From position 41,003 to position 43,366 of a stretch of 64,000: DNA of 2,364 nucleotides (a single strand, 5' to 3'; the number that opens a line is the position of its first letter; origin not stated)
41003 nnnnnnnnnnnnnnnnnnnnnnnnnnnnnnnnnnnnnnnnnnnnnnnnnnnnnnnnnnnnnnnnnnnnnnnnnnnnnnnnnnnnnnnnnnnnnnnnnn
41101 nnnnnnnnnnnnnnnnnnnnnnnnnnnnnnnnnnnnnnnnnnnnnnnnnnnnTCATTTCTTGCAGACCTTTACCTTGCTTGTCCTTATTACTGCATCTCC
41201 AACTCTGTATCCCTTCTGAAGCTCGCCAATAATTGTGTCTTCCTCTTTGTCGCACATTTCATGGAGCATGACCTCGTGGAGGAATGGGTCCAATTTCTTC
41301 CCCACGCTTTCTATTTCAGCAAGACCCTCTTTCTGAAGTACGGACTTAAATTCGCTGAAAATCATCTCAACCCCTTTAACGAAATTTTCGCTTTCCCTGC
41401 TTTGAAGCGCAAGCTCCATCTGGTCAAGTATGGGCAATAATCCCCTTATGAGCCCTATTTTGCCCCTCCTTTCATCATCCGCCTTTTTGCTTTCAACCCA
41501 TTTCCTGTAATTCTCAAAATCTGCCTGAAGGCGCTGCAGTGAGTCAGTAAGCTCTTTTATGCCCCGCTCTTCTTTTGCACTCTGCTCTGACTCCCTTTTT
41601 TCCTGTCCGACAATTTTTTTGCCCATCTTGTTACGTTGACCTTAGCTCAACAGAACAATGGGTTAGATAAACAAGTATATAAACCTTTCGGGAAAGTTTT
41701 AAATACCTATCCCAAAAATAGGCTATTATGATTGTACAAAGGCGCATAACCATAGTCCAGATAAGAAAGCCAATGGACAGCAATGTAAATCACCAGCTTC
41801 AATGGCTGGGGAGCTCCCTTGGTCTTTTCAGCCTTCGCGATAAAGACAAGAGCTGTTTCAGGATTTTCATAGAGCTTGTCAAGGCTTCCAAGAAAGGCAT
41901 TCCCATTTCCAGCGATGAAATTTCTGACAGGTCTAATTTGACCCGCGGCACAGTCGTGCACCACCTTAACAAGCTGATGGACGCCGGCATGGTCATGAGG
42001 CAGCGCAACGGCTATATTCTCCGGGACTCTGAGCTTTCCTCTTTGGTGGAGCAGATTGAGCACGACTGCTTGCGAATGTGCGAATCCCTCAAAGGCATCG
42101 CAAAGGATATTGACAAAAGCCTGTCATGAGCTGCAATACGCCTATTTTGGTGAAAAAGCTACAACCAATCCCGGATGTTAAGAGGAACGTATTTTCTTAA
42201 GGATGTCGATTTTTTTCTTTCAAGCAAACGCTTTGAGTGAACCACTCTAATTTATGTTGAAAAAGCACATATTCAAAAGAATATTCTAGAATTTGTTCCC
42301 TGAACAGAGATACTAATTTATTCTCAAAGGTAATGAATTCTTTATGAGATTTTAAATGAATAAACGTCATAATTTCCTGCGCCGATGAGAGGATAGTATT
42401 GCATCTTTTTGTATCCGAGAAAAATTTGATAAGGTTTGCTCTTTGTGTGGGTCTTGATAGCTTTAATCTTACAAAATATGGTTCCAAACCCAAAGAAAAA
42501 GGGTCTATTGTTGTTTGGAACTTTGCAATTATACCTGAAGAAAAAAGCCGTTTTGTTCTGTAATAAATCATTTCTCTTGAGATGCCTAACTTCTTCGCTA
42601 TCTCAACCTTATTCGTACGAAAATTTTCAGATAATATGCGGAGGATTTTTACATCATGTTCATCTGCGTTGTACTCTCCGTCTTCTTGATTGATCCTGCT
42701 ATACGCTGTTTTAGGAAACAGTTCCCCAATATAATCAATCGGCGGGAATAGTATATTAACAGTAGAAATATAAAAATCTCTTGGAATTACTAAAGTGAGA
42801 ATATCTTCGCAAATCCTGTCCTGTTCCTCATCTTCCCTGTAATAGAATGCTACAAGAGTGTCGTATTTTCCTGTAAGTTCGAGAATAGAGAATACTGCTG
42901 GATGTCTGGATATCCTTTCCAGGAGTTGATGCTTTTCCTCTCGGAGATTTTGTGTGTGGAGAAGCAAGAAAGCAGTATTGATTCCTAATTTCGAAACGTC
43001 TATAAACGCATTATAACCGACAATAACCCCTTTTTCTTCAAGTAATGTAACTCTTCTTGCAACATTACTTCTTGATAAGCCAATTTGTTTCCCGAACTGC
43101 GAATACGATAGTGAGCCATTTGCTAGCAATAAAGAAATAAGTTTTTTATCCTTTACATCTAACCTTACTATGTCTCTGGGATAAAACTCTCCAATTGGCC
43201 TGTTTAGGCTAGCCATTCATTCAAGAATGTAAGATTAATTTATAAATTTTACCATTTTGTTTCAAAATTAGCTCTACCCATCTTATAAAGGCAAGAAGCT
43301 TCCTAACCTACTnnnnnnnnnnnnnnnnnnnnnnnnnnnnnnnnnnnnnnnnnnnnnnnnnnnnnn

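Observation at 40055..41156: Three extra, translationally coupled small genes are inserted between grpE and dnaK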

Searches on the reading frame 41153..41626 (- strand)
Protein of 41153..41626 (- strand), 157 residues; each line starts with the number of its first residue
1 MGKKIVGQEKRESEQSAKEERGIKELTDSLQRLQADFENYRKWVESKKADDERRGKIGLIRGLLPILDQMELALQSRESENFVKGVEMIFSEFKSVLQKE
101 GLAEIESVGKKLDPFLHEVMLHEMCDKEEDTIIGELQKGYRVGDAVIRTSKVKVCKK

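Call 3: search_protein_families(library=pfam, proteins=[window:41153-41626:-], max_evalue=0.1)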
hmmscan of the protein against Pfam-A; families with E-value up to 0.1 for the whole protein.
window:41153-41626:- (157 aa): 2 families
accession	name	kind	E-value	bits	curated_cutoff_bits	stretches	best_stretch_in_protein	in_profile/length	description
PF01025.24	GrpE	-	3e-36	125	25.8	1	10-156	14-165/165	GrpE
PF09006.16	Surfac_D-trimer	-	0.079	13.3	22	0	24-42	9-27/46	Lung surfactant protein D coiled-coil trimerisation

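Call 4: search_protein_families(library=ncbifam, proteins=[window:41153-41626:-], max_evalue=0.1)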
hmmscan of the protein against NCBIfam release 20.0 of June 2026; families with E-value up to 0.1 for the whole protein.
window:41153-41626:- (157 aa): 26 families (the best 25 are shown)
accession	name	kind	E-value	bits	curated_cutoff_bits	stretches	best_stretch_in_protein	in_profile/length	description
NF010738.0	PRK14140.1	equivalog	9.3e-33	113.6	137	1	11-155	41-190/191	nucleotide exchange factor GrpE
NF010743.0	PRK14145.1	equivalog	1.3e-30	106.8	186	1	17-156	59-200/200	nucleotide exchange factor GrpE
NF010750.0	PRK14153.1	equivalog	2.2e-26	92.6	194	1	10-157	36-188/194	nucleotide exchange factor GrpE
NF010757.0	PRK14160.1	equivalog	8.1e-25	87.4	184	1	9-155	63-210/211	nucleotide exchange factor GrpE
NF010741.0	PRK14143.1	equivalog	4.6e-24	85.2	184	1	17-155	81-225/258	nucleotide exchange factor GrpE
NF010737.0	PRK14139.1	equivalog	1.2e-22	80.7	164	1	12-156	40-186/188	nucleotide exchange factor GrpE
NF010747.0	PRK14149.1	equivalog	4e-22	78.7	176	1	8-156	37-189/191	nucleotide exchange factor GrpE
NF010755.0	PRK14158.1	equivalog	7.2e-21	74.5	200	1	14-156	48-194/198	nucleotide exchange factor GrpE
NF010742.0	PRK14144.1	equivalog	1.1e-19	71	215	1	17-157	55-199/199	nucleotide exchange factor GrpE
NF010760.0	PRK14163.1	equivalog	3e-19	69.6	240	1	22-155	55-186/217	nucleotide exchange factor GrpE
NF010761.0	PRK14164.1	equivalog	1.3e-18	67.8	167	1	11-152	74-212/220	nucleotide exchange factor GrpE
NF010740.0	PRK14142.1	equivalog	3.2e-18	66.2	233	1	13-154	45-186/235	nucleotide exchange factor GrpE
NF010759.0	PRK14162.1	equivalog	1.3e-17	64.2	176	1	14-154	46-192/194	nucleotide exchange factor GrpE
NF010756.0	PRK14159.1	equivalog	9.9e-17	61.4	171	1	10-156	27-176/176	nucleotide exchange factor GrpE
NF010751.0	PRK14154.1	equivalog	1.4e-16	60.8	266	1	8-154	54-206/208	nucleotide exchange factor GrpE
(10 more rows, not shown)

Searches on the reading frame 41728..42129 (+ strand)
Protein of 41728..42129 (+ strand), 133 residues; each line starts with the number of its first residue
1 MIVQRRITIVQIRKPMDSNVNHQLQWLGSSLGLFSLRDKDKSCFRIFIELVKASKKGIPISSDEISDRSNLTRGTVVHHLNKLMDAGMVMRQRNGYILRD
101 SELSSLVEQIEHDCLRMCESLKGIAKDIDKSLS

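Call 3: search_protein_families(library=pfam, proteins=[window:41728-42129:+], max_evalue=0.1)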
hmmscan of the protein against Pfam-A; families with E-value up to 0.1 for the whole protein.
window:41728-42129:+ (133 aa): 16 families
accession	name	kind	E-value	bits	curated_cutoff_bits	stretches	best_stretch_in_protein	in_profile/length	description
PF01022.26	HTH_5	-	3.4e-06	27.3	22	1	63-89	19-45/47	Bacterial regulatory protein, arsR family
PF13412.12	HTH_24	-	2.2e-05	24.4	21.9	1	60-89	18-47/48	Winged helix-turn-helix DNA-binding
PF01978.25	TrmB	-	2.5e-05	24.5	25.6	1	60-95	23-58/68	Sugar-specific transcriptional regulator TrmB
PF01047.28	MarR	-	4.6e-05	23.7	24.6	1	59-94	17-52/59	MarR family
PF13545.12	HTH_Crp_2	-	0.00015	22.1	27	1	57-100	20-63/70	Crp-like helix-turn-helix domain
PF12802.13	MarR_2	-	0.00022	21.7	27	1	57-94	20-55/61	MarR family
PF12840.13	HTH_20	-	0.00023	21.5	27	1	41-90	4-49/51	Helix-turn-helix domain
PF09339.16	HTH_IclR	-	0.002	18.3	22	1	62-91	21-50/52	IclR helix-turn-helix domain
PF09202.17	Rio2_N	-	0.0025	18.6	27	1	44-96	9-64/82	Rio2, N-terminal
PF02082.26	Rrf2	-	0.003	18.1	30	1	42-93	7-57/132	Iron-dependent Transcriptional regulator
PF08279.18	HTH_11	-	0.0047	17.2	25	1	59-96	15-54/55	HTH domain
PF24266.1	HTH_HVO_0163_N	-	0.011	16.2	31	1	64-93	21-50/70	HVO_0163, N-terminal HTH domain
PF14502.12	HTH_41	-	0.012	15.5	25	1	63-95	10-42/48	Helix-turn-helix domain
PF14493.12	HTH_40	-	0.028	15.1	27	1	61-89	14-42/89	Helix-turn-helix domain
PF01726.22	LexA_DNA_bind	-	0.07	13.4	23.7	0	54-92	20-59/65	LexA DNA binding domain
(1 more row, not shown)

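Call 4: search_protein_families(library=ncbifam, proteins=[window:41728-42129:+], max_evalue=0.1)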
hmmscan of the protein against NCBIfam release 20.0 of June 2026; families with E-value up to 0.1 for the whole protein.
window:41728-42129:+ (133 aa): 15 families
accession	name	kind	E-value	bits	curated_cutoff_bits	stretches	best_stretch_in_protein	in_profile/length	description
NF040939.2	trans_reg_lrs14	equivalog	8.5e-07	29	90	1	44-94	24-71/103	Lrs14 family HTH-type transcriptional regulator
NF053606.1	Sta1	subfamily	4e-06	26.9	80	1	44-94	23-69/100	Sta1 family transcriptional regulator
NF041413.1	ArsR_Rv2640c_fam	equivalog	1.1e-05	25.8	155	1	50-109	51-112/118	Rv2640c family ArsR-like transcriptional regulator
NF033788.1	HTH_metalloreg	subfamily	2e-05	24.3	55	1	61-95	27-61/77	metalloregulator ArsR/SmtB family transcription factor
NF033789.1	repress_SdpR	subfamily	4.6e-05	23.2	100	1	59-96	21-58/79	autorepressor SdpR family transcription factor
NF053704.1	TransRegCcpNBacil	equivalog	0.00018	21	260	1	50-112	10-74/208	transcriptional regulator CcpN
NF007416.0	PRK09954.1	equivalog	0.0038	16.2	561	1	55-117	13-73/362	sugar kinase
NF003170.0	PRK04158.1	equivalog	0.014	14.8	255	1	45-90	190-232/259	GTP-sensing pleiotropic transcriptional regulator CodY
TIGR00122.1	birA_repr_reg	equivalog_domain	0.021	14.7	70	1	59-102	13-57/69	biotin operon repressor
NF047906.1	CdPbTransRegCmtR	equivalog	0.022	14.7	150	1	63-109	38-88/104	Cd(II)/Pb(II)-sensing metalloregulatory transcriptional regulator CmtR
NF003256.0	PRK04214.1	equivalog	0.03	13.3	500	1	43-116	294-369/412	ribonuclease BN/unknown domain fusion protein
NF045707.1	Dbac_1936_reg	equivalog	0.055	13.5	115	1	40-102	16-77/99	ArsR/SmtB-type metalloregulator TsoR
NF046008.1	ICE_MAGa4850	equivalog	0.066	13.2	55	1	39-97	42-99/233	MAGa4850 family ICE element protein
NF007341.0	PRK09834.1-3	equivalog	0.078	12.1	269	1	60-93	28-61/274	DNA-binding transcriptional regulator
TIGR02944.1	suf_reg_Xantho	equivalog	0.094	13.1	110.65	0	52-109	18-79/130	SUF system Fe-S cluster assembly regulator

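Call 56: search_solved_structures(query=window:41728-42129:+, max_evalue=1)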
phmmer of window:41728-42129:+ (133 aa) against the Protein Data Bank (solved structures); distinct sequences matched with E-value up to 1: 13.
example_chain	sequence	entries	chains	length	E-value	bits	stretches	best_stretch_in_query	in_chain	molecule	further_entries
2d1h_A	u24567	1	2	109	0.00041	23.6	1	35-118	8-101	109aa long hypothetical transcriptional regulator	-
6j0e_A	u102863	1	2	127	0.0027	20.9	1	57-98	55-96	Arsenic responsive repressor ArsR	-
2b0l_A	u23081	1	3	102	0.089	16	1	45-92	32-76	GTP-sensing transcriptional pleiotropic repressor codY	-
5ey0_B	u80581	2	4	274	0.093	16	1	31-92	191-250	GTP-sensing transcriptional pleiotropic repressor CodY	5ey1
8c7s_A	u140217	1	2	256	0.15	15.3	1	31-92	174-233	Global transcriptional regulator CodY (Fragment)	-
8c7o_A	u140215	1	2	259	0.15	15.3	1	31-92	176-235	Global transcriptional regulator CodY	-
3s2w_A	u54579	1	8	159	0.16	15.2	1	60-96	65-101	Transcriptional regulator, MarR family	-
2lvs_A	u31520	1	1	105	0.21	14.8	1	52-97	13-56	Putative uncharacterized protein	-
5lnh_A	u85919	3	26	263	0.35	14.1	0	46-92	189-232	GTP-sensing transcriptional pleiotropic repressor CodY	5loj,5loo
5loe_A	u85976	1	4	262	0.35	14.1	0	46-92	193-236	GTP-sensing transcriptional pleiotropic repressor CodY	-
5ey2_A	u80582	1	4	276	0.52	13.6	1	46-92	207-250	GTP-sensing transcriptional pleiotropic repressor CodY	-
3bdd_A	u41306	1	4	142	0.57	13.5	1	50-96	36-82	Regulatory protein MarR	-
9t6t_A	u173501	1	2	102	0.76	13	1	70-114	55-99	Lmo1102 protein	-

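Call 89: search_protein_families(library=padloc, proteins=[window:41728-42129:+], max_evalue=0.1)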
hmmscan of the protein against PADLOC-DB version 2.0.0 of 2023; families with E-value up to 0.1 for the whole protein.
window:41728-42129:+ (133 aa): 13 families
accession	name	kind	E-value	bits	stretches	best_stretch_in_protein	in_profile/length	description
PDLC01438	Csa3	-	5.7e-06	24.6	1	16-112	130-215/305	"CAS-I,CAS-II,CAS-III,CAS-IV,CAS-V,CAS-VI; associated_signaling"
PDLC01720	Csa3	-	0.00012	20.6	1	53-108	33-90/118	Csa3_1_CAS-I-II-III-IV-V-VI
PDLC01858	CARF3--CARF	-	0.00087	17.2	1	60-102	158-200/204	-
PDLC01853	CARF3--CARF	-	0.0011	16.6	1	55-94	150-189/209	-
PDLC01863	CARF3--CARF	-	0.0028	15.4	1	62-92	135-165/182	-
PDLC02236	AbiEi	-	0.0034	15.1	1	50-97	6-54/207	AbiEi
PDLC04368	PDC-M05A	-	0.0056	14.5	1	62-95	32-65/201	-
PDLC01862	CARF3--CARF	-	0.0065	14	1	69-98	186-215/233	-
PDLC01852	CARF3--CARF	-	0.0073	14.2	1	56-95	154-193/208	-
PDLC01866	CARF3--CARF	-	0.0099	13.9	1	35-94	136-188/207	-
PDLC01860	CARF3--CARF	-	0.013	13.6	1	58-94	156-192/210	-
PDLC04370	PDC-M05A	-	0.014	13.3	1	60-109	31-82/194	-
PDLC01044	Csa3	-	0.018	13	1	60-98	150-186/194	Type I-A associated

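Call 90: search_protein_families(library=phrogs, proteins=[window:41728-42129:+], max_evalue=0.1)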
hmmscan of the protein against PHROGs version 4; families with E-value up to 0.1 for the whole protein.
window:41728-42129:+ (133 aa): 8 families
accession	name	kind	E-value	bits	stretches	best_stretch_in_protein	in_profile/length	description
phrog_1368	-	transcription regulation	0.0012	19.6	1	45-128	15-96/101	transcriptional regulator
phrog_186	-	DNA, RNA and nucleotide metabolism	0.0025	18.5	1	45-95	45-98/308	DnaD-like helicase loader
phrog_9240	-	moron, auxiliary metabolic gene and host takeover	0.02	15.6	1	72-110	124-162/199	cyanobacterial phosphoribosylglycinamide formyltransferase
phrog_19053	-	unknown function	0.022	15.4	1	63-102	21-60/246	-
phrog_3502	-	unknown function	0.038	15.1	1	36-94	49-106/131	-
phrog_13295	-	unknown function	0.047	15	1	62-119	12-68/102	-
phrog_4617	-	DNA, RNA and nucleotide metabolism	0.049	14.2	1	53-94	30-72/223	replication initiation protein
phrog_678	-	DNA, RNA and nucleotide metabolism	0.085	13.4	1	51-95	80-121/346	replication initiation O-like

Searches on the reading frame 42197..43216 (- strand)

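Call 3: search_protein_families(library=pfam, proteins=[window:42197-43216:-], max_evalue=0.1)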
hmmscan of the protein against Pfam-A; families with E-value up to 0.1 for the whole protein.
window:42197-43216:- (339 aa): 32 families (the best 25 are shown)
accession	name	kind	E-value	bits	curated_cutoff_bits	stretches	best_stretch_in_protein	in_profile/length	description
PF13412.12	HTH_24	-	2.7e-20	72.1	21.9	2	19-65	1-47/48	Winged helix-turn-helix DNA-binding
PF13404.12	HTH_AsnC-type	-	8.5e-20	70.7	27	2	19-60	1-42/42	AsnC-type helix-turn-helix domain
PF01047.28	MarR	-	1.6e-09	37.9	24.6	2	28-65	10-47/59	MarR family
PF08279.18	HTH_11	-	5.8e-07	29.7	25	1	24-66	3-46/55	HTH domain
PF01978.25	TrmB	-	3.2e-06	27.3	25.6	1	186-235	8-57/68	Sugar-specific transcriptional regulator TrmB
PF13518.12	HTH_28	-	2.4e-05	24.8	25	0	204-223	16-35/52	Helix-turn-helix domain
PF22451.2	NirdL-like_HTH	-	2.7e-05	24.1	27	0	205-230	21-46/47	Siroheme decarboxylase NirDL-like HTH domain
PF08280.17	HTH_Mga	-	4.6e-05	23.8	23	0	23-52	7-36/59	M protein trans-acting positive regulator (MGA) HTH domain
PF13545.12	HTH_Crp_2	-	9e-05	22.8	27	0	35-66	22-53/70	Crp-like helix-turn-helix domain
PF12802.13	MarR_2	-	0.00031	21.3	27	1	28-65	12-50/61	MarR family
PF04182.18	B-block_TFIIIC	-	0.0011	19.4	22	1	204-235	22-53/73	B-block binding subunit of TFIIIC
PF04545.22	Sigma70_r4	-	0.0017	18.3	24.1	0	205-217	25-37/50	Sigma-70, region 4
PF20432.4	Xre-like-HTH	-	0.0041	17.8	25.8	0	25-54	13-42/63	Antitoxin Xre-like helix-turn-helix domain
PF25213.1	HVO_A0261_N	-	0.0066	16.7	35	0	30-65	19-54/86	HVO_A0261 N-terminal domain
PF18149.6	Helicase_PWI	-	0.0088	16.7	23.1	0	261-307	18-60/111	N-terminal helicase PWI domain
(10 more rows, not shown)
